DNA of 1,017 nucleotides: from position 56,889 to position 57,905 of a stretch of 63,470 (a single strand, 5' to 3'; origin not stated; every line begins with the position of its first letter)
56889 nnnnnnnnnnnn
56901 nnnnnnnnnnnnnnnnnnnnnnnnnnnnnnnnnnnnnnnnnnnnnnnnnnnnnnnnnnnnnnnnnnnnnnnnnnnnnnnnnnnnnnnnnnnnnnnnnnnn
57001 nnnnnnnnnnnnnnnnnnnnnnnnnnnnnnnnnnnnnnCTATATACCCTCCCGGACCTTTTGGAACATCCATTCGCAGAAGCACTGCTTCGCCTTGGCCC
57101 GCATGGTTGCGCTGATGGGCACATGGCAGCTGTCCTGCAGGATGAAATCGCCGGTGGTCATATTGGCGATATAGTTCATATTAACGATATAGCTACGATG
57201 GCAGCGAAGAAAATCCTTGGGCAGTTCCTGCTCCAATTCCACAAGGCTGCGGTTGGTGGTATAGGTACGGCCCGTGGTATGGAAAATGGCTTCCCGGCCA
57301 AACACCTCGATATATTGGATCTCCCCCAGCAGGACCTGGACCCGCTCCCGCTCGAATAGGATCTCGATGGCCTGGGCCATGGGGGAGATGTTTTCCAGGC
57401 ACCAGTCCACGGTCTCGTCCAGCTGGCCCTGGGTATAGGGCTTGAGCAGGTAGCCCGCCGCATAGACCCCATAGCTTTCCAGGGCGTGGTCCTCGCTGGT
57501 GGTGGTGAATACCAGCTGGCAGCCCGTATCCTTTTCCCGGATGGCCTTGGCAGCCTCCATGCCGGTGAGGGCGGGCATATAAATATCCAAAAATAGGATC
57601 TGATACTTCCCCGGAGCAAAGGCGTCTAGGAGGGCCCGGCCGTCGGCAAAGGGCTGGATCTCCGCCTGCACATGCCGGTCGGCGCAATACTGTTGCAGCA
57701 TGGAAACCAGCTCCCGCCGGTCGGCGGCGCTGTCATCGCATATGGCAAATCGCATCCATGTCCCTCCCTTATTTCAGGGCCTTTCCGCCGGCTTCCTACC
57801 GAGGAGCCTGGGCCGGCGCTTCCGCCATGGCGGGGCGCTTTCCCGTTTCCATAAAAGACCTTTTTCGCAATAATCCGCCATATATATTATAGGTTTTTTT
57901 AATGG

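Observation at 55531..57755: CIS operon headed by two orphan LytTR response regulators and a pseudo-receiver, with no histidine kinase or peptide-signal genes nearby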

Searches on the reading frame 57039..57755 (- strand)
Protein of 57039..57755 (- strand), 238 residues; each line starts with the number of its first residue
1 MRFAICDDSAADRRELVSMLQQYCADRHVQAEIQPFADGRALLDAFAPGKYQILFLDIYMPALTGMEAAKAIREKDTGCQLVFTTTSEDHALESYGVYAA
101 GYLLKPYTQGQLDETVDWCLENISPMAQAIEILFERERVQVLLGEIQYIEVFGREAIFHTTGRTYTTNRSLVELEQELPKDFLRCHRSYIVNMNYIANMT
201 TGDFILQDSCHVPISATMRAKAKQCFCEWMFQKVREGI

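Call 4: search_protein_families(library=pfam, proteins=[window:57039-57755:-], max_evalue=0.01)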
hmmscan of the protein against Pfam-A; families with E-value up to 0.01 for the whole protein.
window:57039-57755:- (238 aa): 2 families
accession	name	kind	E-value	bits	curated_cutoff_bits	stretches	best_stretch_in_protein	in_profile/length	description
PF04397.21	LytTR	-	2.6e-18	66.5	22.6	1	139-224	4-95/98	LytTr DNA-binding domain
PF00072.30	Response_reg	-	1.1e-14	55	30.2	1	5-116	3-110/111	Response regulator receiver domain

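Call 47: search_solved_structures(query=window:57039-57755:-, max_evalue=0.001, show_alignments=1)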
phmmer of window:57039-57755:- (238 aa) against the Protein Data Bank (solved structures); distinct sequences matched with E-value up to 0.001: 86 (the best 60 are shown).
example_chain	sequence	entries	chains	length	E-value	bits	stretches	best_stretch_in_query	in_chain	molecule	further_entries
6swl_A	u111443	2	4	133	3.7e-09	40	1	4-120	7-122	Two-component response regulator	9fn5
2qv0_A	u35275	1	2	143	1.4e-08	38.1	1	22-112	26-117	Protein mrkE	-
4h60_A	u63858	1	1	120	3.9e-08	36.7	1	15-116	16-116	Chemotaxis protein CheY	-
4hnr_A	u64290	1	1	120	3.9e-08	36.6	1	15-116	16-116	Chemotaxis protein CheY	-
6m8o_A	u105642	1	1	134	4.4e-08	36.5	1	2-117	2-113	DNA-binding response regulator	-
3a0r_B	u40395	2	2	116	3.4e-07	33.6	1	31-117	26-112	Response regulator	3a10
3a0u_A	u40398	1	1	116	3.9e-07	33.4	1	31-117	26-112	Response regulator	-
3d6w_A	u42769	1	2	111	4e-07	33.4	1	141-215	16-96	Methyl-accepting/DNA response regulator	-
9phz_E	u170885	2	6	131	1e-06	32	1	10-110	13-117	Stage 0 sporulation protein A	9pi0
6qrj_A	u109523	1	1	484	1.6e-06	31.4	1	33-114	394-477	Hybrid kinase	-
5wq0_D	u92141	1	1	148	1.6e-06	31.4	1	10-116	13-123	Stage 0 sporulation protein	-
1ab6_A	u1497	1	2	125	2.4e-06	30.8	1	2-122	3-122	CHEMOTAXIS PROTEIN CHEY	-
6swf_A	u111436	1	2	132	4.2e-06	30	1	5-121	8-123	Two-component response regulator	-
6swb_A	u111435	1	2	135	4.6e-06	29.9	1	5-121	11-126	Two-component response regulator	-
7pv7_D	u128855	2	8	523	4.8e-06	29.8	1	32-141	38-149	Response regulator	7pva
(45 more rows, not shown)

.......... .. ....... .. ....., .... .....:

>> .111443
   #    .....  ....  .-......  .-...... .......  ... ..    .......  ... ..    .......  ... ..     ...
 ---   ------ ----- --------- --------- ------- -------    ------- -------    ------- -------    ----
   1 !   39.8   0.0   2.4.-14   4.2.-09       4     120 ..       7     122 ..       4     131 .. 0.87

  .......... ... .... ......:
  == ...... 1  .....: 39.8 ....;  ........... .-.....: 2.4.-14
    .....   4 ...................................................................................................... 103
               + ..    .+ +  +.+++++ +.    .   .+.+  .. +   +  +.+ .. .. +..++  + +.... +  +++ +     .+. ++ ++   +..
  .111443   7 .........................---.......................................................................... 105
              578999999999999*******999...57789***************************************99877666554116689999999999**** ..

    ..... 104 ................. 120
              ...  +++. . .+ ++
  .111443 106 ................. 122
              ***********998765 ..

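Call 51: search_protein_families(library=ncbifam, proteins=[window:57039-57755:-], max_evalue=0.01)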
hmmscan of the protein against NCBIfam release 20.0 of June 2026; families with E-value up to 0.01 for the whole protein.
window:57039-57755:- (238 aa): 50 families (the best 25 are shown)
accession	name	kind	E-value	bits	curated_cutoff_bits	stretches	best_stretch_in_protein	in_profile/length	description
NF008677.0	PRK11697.1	equivalog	1e-19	70.8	246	1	2-216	3-225/238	two-component system response regulator BtsR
NF010684.1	PRK14084.1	equivalog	6.8e-18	65.3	375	2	1-118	1-114/254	response regulator transcription factor LytR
NF051850.1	RespRegRprY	equivalog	2.8e-11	43.3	370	1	12-123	12-123/234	response regulator transcription factor RprY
NF008469.0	PRK11361.1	equivalog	5.3e-09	35.3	714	1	4-131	8-130/461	acetoacetate metabolism transcriptional regulator AtoC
NF052313.1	T9SS_RR_PorX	equivalog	2.2e-08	33.3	300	1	32-125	26-121/513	T9SS response regulator signal transducer PorX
NF046049.1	quorum_RR_AgrA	equivalog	4.2e-08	33.1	400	1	1-205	1-219/238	quorum-sensing response regulator AgrA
NF041367.1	CheY_Halo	equivalog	1e-07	32.3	200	1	5-116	3-110/114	chemotaxis protein CheY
NF045944.1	ResRegRpaBCyano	equivalog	7.7e-07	28.7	330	1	6-132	3-124/229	response regulator transcription factor RpaB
NF041946.1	LuxO_transreg_Vib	equivalog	1e-06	27.8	800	1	20-126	12-118/463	quorum-sensing sigma-54 dependent transcriptional regulator LuxO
NF007901.0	PRK10610.1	equivalog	1.7e-06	28.2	189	1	1-122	6-126/129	chemotaxis response regulator CheY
NF046022.1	RespRegCpdRBruc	equivalog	2.5e-06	27.5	180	1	30-117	25-114/120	cell cycle two-component system response regulator CpdR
NF053854.1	RespRegPhoBBctds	equivalog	2.5e-06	27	270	1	49-113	40-108/225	two-component system response regulator PhoB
NF045901.1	HisKinLetSLeg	equivalog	2.9e-06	25.6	1650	1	5-76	676-740/906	two-component system sensor histidine kinase LetS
NF000402.1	vanR-B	exception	8.1e-06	25.4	480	1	33-131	29-128/219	vancomycin resistance response regulator transcription factor VanR-B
NF041733.1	resp_reg_CseB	equivalog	8.1e-06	25.4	350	1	32-116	26-111/228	two-component system response regulator CseB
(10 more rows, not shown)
